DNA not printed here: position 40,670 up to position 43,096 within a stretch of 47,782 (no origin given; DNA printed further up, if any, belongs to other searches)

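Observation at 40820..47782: Candidate polyprenyl-phosphate-pentose (decaprenyl-phosphoarabinose-like) donor pathway with three GT-C-type transferases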

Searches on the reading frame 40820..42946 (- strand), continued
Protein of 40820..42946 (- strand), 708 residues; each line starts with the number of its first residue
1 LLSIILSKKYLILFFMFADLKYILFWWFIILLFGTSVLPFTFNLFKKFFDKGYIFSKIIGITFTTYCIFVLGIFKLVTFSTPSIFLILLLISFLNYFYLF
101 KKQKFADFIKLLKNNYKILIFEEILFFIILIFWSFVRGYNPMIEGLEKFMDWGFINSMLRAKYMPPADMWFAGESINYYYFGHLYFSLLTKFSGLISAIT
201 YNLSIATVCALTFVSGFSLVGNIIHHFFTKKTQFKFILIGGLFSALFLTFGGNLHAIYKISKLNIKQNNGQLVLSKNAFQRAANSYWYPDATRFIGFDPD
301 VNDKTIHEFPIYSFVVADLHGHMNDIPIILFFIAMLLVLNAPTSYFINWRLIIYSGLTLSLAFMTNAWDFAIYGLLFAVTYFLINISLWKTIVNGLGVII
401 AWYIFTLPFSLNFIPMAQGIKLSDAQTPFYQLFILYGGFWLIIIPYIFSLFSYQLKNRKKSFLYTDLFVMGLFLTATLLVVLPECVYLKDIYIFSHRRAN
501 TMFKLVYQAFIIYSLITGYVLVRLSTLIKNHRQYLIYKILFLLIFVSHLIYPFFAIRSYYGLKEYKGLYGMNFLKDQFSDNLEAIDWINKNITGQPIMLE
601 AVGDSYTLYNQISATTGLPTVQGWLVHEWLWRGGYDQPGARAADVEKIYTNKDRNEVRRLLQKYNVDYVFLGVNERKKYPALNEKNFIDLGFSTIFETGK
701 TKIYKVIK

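Call 58: fold_search(model_id=the predicted structure, library=pdb)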
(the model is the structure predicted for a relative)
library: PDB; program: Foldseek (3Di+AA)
matches with E <= 10: 167; with E <= 0.001: 9
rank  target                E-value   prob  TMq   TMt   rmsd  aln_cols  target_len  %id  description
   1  7zli_A                1.6e-05  1.00  0.30  0.31  17.0       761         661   12  Cryo-EM structure of C-mannosyltransferase CeDPY19, in complex with Dol25-P-Man and bound to CMT2-Fab and anti-Fab nan (released 2023-01-11)
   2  6s7t_A                1.7e-05  1.00  0.30  0.30  17.3       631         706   12  Cryo-EM structure of human oligosaccharyltransferase complex OST-B (released 2019-12-18)
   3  7zlh_A                1.7e-05  1.00  0.34  0.36  12.1       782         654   12  Cryo-EM structure of C-mannosyltransferase CeDPY19, in apo state, bound to CMT2-Fab and anti-Fab nanobody (released 2023-01-11)
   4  5gmy_A                3.3e-05  1.00  0.32  0.27  19.4       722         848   11  Crystal structure of the Archaeoglobus fulgidus oligosaccharyltransferase (O29867_ARCFU) tethered with an acceptor pep (released 2017-02-01)
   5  8if8_C                5.2e-05  1.00  0.44  0.50   8.7       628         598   13  Arabinosyltransferase AftA (released 2023-05-31)
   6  7zlg_A                6.1e-05  1.00  0.35  0.36  12.4       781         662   10  Cryo-EM structure of C-mannosyltransferase CeDPY19, in complex with acceptor peptide and bound to CMT2-Fab and anti-Fa (released 2023-01-11)
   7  7e9s_A                1.5e-04  1.00  0.31  0.26  19.5       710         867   12  Archaeal oligosaccharyltransferase AglB from Archaeoglobus fulgidus in complex with an inhibitory peptide and a dolich (released 2021-09-08)
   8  3wak                  6.2e-04  1.00  0.32  0.27  18.1       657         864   12  Crystal structure of the Archaeoglobus fulgidus oligosaccharyltransferase (O29867_ARCFU) in the apo form (released 2013-10-30)
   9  6gxc_A                8.0e-04  1.00  0.30  0.30  17.2       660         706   12  Bacterial oligosaccharyltransferase PglB in complex with an inhibitory peptide and a reactive lipid-linked oligosaccha (released 2018-11-14)
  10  5ogl_A                3.2e-03  0.99  0.29  0.28  17.6       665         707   11  Structure of bacterial oligosaccharyltransferase PglB in complex with an acceptor peptide and an lipid-linked oligosac (released 2017-10-25)
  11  6ftg_5                3.3e-03  0.99  0.28  0.30  18.9       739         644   12  Subtomogram average of OST-containing ribosome-translocon complexes from canine rough microsomal membranes (released 2018-03-21)
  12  3vu0_A                1.8e-02  1.00  0.13  0.51   6.3       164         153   18  Crystal structure of the C-terminal globular domain of oligosaccharyltransferase (AfAglB-S2, AF_0040, O30195_ARCFU) fr (released 2013-01-23)
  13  3vu0_C                2.3e-02  1.00  0.12  0.49   7.0       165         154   14  Crystal structure of the C-terminal globular domain of oligosaccharyltransferase (AfAglB-S2, AF_0040, O30195_ARCFU) fr (released 2013-01-23)
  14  3vu0_B                4.7e-02  1.00  0.13  0.48   6.4       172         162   17  Crystal structure of the C-terminal globular domain of oligosaccharyltransferase (AfAglB-S2, AF_0040, O30195_ARCFU) fr (released 2013-01-23)
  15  7jm7_A                1.5e-01  0.09  0.10  0.10  23.3       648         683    9  Structure of human CLC-7/OSTM1 complex (released 2020-09-02)
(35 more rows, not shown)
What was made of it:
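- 40820..42901 (-): DUF2298 / Chlor_Arch_YYY protein (693 aa from the ATG at 42901; the longest ORF starts at the TTG at 42946). It has a GT-C fold with a C-terminal globular domain. The top 11 Foldseek PDB hits are all GT-C enzymes (DPY19, STT3, AglB, AftA, PglB), at E 1.6e-5 to 3e-3 (call 58).
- Closest known: Mycobacterial decaprenyl-phospho-arabinose pathway. Same: AftA is the best TM-score match of DUF2298 (call 58).
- AftA, an arabinofuranosyltransferase, gives the best TM-score to the DUF2298 model (0.44/0.50; call 58).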

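Call 59: search_protein_representatives(protein=P0121)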
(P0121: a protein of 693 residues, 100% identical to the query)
Query: 693 residues. Proteins with E-value up to 0.001 (for the whole library): 6452; up to 1e-10: 4820; up to 1e-30: 2149. The best 150 are listed.
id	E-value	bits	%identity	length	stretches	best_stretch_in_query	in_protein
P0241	7.8e-243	824.5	55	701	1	2-690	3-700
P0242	1.9e-223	760.4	55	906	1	1-692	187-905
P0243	2.3e-207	707.3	64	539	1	99-623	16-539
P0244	1.9e-171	588.5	47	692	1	1-691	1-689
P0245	2.7e-167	574.8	48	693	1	3-691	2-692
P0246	1.9e-166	572.0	46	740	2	4-456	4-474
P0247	1.5e-163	562.4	43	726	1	3-690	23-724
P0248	8.8e-161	553.3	48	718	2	336-691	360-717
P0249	7.0e-159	547.0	46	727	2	4-442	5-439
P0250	1.9e-156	539.0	45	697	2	2-320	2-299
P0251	1.2e-151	523.1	44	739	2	4-368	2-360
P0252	1.7e-151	522.6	49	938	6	449-692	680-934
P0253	1.8e-151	522.5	43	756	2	2-444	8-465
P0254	8.2e-151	520.3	46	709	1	4-692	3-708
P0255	7.5e-150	517.1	46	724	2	3-437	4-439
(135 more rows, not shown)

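Call 61: find_homologous_proteins(query=A6, max_evalue=1e-10)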
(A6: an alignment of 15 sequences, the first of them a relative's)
Query A6 (15 sequences) (705 aa, profile of the alignment): 197 proteins with E <= 1e-10 among 8000 candidates; the best 120 are listed.
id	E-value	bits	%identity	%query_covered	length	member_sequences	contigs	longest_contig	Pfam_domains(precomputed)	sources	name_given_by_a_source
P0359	7.1e-274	929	34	99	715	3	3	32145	PF10060.16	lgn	-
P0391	6.0e-268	909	40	98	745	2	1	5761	PF10060.16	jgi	jgi:uncharacterized membrane protein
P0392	1.3e-266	905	40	98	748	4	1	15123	PF10060.16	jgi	jgi:YYY domain-containing protein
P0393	1.7e-265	901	46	97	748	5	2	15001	PF10060.16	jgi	jgi:uncharacterized membrane protein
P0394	9.0e-265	899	36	98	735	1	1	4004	PF10060.16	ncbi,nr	ncbi:MAG: chlor-arch-YYY protein [Clostridiales bacterium]|nr:chlor-arch-YYY protein [Clostridiales 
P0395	1.5e-264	898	45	97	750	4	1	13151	PF10060.16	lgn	-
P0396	1.3e-263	895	44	97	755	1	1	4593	PF10060.16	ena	-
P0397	5.1e-263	893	46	95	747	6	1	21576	PF10060.16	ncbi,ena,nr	ncbi:MAG: DUF2298 domain-containing protein [Acidobacteria bacterium]|nr:DUF2298 domain-containing p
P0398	2.3e-262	891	46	97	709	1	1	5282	PF10060.16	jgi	jgi:uncharacterized membrane protein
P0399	5.6e-260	883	41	97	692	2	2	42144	PF10060.16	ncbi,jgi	-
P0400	2.6e-259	881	35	98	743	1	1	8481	PF10060.16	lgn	-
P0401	7.7e-259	879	45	98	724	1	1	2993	PF10060.16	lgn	-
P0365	1.0e-257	875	100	100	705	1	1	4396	PF10060.16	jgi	jgi:uncharacterized membrane protein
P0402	4.9e-252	857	46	95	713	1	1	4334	PF10060.16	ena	-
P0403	2.0e-251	855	37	98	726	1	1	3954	PF10060.16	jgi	jgi:YYY domain-containing protein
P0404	2.8e-250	851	49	97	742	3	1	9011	PF10060.16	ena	-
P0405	4.1e-250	850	48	98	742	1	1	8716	PF10060.16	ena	-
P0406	7.2e-248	843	37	98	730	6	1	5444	PF10060.16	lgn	-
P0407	1.1e-245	836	37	97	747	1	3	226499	PF10060.16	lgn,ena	-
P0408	1.4e-245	835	66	95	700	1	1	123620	PF10060.16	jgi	jgi:uncharacterized membrane protein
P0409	1.5e-245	835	36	97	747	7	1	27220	PF10060.16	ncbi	-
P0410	2.0e-242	825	40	99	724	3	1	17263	PF10060.16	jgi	-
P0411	8.7e-242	823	42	99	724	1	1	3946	PF10060.16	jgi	-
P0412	1.2e-241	822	41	97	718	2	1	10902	PF10060.16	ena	-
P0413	4.9e-240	817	41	98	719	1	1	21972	PF10060.16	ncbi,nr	ncbi:MAG: hypothetical protein JW832_13615 [Deltaproteobacteria bacterium]|nr:hypothetical protein [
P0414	2.0e-239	815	63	95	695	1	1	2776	PF10060.16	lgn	-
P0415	2.6e-239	815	34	98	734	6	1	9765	PF10060.16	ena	-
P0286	6.6e-239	813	39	99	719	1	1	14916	PF10060.16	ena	-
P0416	9.4e-237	806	36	98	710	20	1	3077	PF10060.16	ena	-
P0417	1.1e-236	806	64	96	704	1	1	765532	PF10060.16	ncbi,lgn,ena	-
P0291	3.2e-235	801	34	97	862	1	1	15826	PF10060.16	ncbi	-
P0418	7.7e-235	800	70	98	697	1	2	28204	PF10060.16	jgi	jgi:uncharacterized membrane protein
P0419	1.6e-234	799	65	96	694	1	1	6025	PF10060.16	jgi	jgi:uncharacterized membrane protein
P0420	2.4e-233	795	37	98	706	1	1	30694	PF10060.16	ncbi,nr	ncbi:hypothetical protein KBI33_02455 [Candidatus Shapirobacteria bacterium]|nr:hypothetical protein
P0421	3.9e-233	794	41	98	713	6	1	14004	PF10060.16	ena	-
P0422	7.1e-233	793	37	98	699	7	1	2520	PF10060.16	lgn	-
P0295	8.2e-233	793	42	97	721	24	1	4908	PF10060.16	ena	-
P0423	1.4e-232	792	35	97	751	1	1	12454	PF10060.16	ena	-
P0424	1.5e-231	789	35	97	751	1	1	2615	PF10060.16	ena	-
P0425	3.0e-231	788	70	100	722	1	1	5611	PF10060.16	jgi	-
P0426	1.1e-228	779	39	98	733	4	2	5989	PF10060.16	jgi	-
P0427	1.2e-224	766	47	84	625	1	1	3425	PF10060.16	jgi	jgi:uncharacterized membrane protein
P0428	2.0e-224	765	37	95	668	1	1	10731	PF10060.16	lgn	-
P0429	8.9e-224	763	37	98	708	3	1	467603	PF10060.16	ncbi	-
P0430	2.2e-223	762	40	98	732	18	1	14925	PF10060.16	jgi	jgi:uncharacterized membrane protein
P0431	4.8e-223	761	38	98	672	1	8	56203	PF10060.16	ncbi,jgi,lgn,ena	jgi:uncharacterized membrane protein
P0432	2.0e-222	759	38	98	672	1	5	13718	PF10060.16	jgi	jgi:uncharacterized membrane protein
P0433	4.8e-222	758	38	98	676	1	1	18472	PF10060.16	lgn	-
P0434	8.3e-221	753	36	98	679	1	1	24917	PF10060.16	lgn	-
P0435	1.6e-220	752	38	98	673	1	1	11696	PF10060.16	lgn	-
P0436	2.1e-220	752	40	95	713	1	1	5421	PF10060.16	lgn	-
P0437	2.5e-220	752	33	97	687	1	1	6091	PF10060.16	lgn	-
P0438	1.0e-219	750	50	98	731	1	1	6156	PF10060.16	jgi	-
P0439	1.5e-219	749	49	98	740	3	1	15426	PF10060.16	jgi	jgi:uncharacterized membrane protein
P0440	1.1e-218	746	37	98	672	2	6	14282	PF10060.16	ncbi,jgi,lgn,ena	-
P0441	1.7e-218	746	36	96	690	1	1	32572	PF10060.16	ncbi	-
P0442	3.9e-218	745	37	96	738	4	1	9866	PF10060.16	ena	-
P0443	5.0e-218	744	37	97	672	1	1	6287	PF10060.16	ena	-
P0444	7.8e-217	740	36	98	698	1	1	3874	PF10060.16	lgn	-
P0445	1.9e-216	739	36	96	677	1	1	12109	PF10060.16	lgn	-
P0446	2.4e-216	739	38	98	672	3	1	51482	PF10060.16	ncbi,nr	ncbi:MAG: DUF2298 domain-containing protein [Candidatus Shapirobacteria bacterium]|nr:DUF2298 domain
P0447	4.4e-215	734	34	97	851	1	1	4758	PF10060.16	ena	-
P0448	1.9e-214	732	34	97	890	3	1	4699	PF10060.16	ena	-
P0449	3.8e-214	731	33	98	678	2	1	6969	PF10060.16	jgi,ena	-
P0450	2.6e-212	725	42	42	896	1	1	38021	PF10060.16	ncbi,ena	-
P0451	5.3e-210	718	35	97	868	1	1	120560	PF10060.16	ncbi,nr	ncbi:MAG: DUF2298 domain-containing protein [Clostridiaceae bacterium]|nr:DUF2298 domain-containing 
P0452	4.7e-209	715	34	98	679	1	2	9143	PF10060.16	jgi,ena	-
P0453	1.4e-208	713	30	97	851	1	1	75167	PF10060.16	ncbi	ncbi:MAG: DUF2298 domain-containing protein [Saccharofermentanales bacterium]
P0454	1.5e-208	713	37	97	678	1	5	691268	PF10060.16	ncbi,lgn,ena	-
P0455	4.6e-207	708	32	98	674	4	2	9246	PF10060.16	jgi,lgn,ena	-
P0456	5.9e-207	708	42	44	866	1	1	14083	PF10060.16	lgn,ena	-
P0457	5.0e-206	705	34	97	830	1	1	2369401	PF10060.16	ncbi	-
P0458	6.9e-206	704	33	97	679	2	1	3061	PF10060.16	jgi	-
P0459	1.4e-205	703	33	97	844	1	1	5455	PF10060.16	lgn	-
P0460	3.7e-205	702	34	97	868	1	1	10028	PF10060.16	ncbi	-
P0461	9.2e-205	700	34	94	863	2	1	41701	PF10060.16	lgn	-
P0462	2.3e-204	699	34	96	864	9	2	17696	PF10060.16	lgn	-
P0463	4.4e-204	698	33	97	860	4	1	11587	PF10060.16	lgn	-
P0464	5.8e-204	698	33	97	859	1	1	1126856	PF10060.16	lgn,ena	-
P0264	6.9e-204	697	36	97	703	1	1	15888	PF10060.16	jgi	jgi:YYY domain-containing protein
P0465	1.6e-202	693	30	95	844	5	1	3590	PF10060.16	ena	-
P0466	6.4e-202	691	33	97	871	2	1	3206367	PF10060.16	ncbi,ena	-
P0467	7.2e-202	691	33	98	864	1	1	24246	PF10060.16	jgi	-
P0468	3.5e-201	689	34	84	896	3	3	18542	PF10060.16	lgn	-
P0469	5.5e-201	688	32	94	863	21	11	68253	PF10060.16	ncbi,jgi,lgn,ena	-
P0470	7.3e-201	687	33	95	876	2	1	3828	PF10060.16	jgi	jgi:YYY domain-containing protein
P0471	1.1e-200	687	38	97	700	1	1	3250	PF10060.16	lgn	-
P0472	1.8e-199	683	34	97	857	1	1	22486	PF10060.16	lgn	-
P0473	1.9e-199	683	34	97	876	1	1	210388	PF10060.16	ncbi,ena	-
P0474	2.1e-199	683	33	97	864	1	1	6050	PF10060.16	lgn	-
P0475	1.8e-198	680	34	98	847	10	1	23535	PF10060.16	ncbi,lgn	-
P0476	2.1e-198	679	32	98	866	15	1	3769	PF10060.16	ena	-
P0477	9.1e-198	677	33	97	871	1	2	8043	PF10060.16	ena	-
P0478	1.8e-196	673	33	98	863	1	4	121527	PF10060.16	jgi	jgi:YYY domain-containing protein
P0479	5.8e-196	671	33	95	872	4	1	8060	PF10060.16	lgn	-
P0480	8.0e-195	668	37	82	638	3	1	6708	PF10060.16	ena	-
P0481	8.8e-195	667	32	97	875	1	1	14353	PF10060.16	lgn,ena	-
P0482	3.8e-194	665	29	98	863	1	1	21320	PF10060.16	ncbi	-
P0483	1.3e-193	663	32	95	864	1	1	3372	PF10060.16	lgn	-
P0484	3.1e-193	662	32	94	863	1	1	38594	PF10060.16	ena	-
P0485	6.2e-193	661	35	97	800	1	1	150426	PF10060.16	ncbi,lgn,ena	-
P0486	7.4e-192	658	33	62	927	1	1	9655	PF10060.16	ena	-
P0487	1.0e-191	657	39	84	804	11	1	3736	PF10060.16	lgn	-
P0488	2.1e-191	656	31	97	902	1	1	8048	PF10060.16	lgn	-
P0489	3.9e-191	655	31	97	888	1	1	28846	PF10060.16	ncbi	-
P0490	1.5e-189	650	43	34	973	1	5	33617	PF10060.16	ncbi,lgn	-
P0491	4.5e-188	645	33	95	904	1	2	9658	PF10060.16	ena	-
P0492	2.3e-186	640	36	84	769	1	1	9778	PF10060.16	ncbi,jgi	jgi:uncharacterized membrane protein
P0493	8.1e-186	638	31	98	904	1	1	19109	PF10060.16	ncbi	-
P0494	1.0e-185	637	31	95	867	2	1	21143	PF10060.16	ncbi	-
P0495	2.6e-185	636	34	97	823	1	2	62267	PF10060.16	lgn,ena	-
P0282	1.3e-184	634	34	98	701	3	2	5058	PF10060.16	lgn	-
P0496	4.5e-184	632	38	98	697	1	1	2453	PF10060.16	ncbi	-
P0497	9.0e-184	631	35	96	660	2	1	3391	PF10060.16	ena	-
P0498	1.7e-182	627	31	98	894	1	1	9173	PF10060.16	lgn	-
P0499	2.4e-182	626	43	29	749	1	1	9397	PF10060.16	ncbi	-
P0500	1.1e-181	624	29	97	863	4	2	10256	PF10060.16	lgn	-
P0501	1.9e-181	623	39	94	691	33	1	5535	PF10060.16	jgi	-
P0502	2.0e-181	623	33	91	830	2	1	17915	PF10060.16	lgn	-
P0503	4.7e-180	619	38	43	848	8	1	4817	PF10060.16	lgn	-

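Call 62: find_encoding_contigs(protein=P0466, flank=10000, max_places=1)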
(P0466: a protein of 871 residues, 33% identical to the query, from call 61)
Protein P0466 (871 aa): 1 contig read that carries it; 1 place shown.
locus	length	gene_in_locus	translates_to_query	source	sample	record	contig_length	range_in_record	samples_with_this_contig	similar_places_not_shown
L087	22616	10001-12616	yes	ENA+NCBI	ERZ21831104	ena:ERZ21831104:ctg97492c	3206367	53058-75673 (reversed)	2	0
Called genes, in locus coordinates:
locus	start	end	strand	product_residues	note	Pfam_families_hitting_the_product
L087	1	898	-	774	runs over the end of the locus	PF13328:HD_4, PF01966:HD, PF04607:RelA_SpoT, PF02824:TGS, PF19296:RelA_AH, PF28438:RelA_RIS, PF01842:ACT, PF13291:ACT_4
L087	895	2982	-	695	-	PF01368:DHH, PF02272:DHHA1, PF17768:RecJ_OB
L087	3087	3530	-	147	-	PF09424:YqeY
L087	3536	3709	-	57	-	PF01165:Ribosomal_S21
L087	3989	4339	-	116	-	PF11969:DcpS_C, PF01230:HIT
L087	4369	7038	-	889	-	PF01411:tRNA-synt_2c, PF07973:tRNA_SAD, PF02272:DHHA1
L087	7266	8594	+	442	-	PF06245:DUF1015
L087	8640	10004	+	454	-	PF01266:DAO (faint), PF13450:NAD_binding_8, PF01593:Amino_oxidase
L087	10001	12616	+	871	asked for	PF10060:DUF2298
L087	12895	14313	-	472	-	PF01476:LysM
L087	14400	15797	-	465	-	PF01743:PolyA_pol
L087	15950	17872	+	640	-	PF25390:WD40_RLD, PF13540:RCC1_2, PF00415:RCC1, PF13540:RCC1_2, PF00415:RCC1, PF13540:RCC1_2, PF13540:RCC1_2, PF00415:RCC1, +5 more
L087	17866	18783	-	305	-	PF20990:DUF2207_C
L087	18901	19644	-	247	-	PF09972:DUF2207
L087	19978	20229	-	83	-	-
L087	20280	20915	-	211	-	-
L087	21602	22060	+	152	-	-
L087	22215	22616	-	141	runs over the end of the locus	-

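Call 63: find_encoding_contigs(protein=P0397, flank=10000, max_places=1)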
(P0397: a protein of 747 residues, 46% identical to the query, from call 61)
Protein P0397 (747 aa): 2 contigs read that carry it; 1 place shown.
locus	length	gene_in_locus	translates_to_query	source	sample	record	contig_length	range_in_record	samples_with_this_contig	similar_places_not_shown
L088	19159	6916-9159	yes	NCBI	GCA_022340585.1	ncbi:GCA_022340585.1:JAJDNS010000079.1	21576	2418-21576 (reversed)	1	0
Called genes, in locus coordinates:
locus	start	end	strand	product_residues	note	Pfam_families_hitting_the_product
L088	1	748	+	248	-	PF03141:Methyltransf_29 (weak), PF07021:MetW (weak), PF08241:Methyltransf_11, PF08242:Methyltransf_12, PF13489:Methyltransf_23, PF13649:Methyltransf_25, PF13847:Methyltransf_31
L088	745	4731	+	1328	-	PF13231:PMT_2, PF10060:DUF2298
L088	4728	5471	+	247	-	PF00535:Glycos_transf_2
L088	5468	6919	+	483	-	PF01593:Amino_oxidase, PF13450:NAD_binding_8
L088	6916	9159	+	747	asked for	PF10060:DUF2298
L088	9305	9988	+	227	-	-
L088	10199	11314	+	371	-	PF03349:Toluene_X (faint)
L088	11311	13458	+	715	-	-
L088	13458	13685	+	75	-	PF15919:HicB_lk_antitox, PF21748:UPF0150 (weak)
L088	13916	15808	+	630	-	-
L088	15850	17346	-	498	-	PF13360:PQQ_2, PF13570:Beta-prop_ACSF4, PF01011:PQQ (weak), PF13360:PQQ_2, PF13570:Beta-prop_ACSF4, PF13360:PQQ_2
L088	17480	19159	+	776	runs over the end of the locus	PF03104:DNA_pol_B_exo1, PF00136:DNA_pol_B, PF03175:DNA_pol_B_2 (faint)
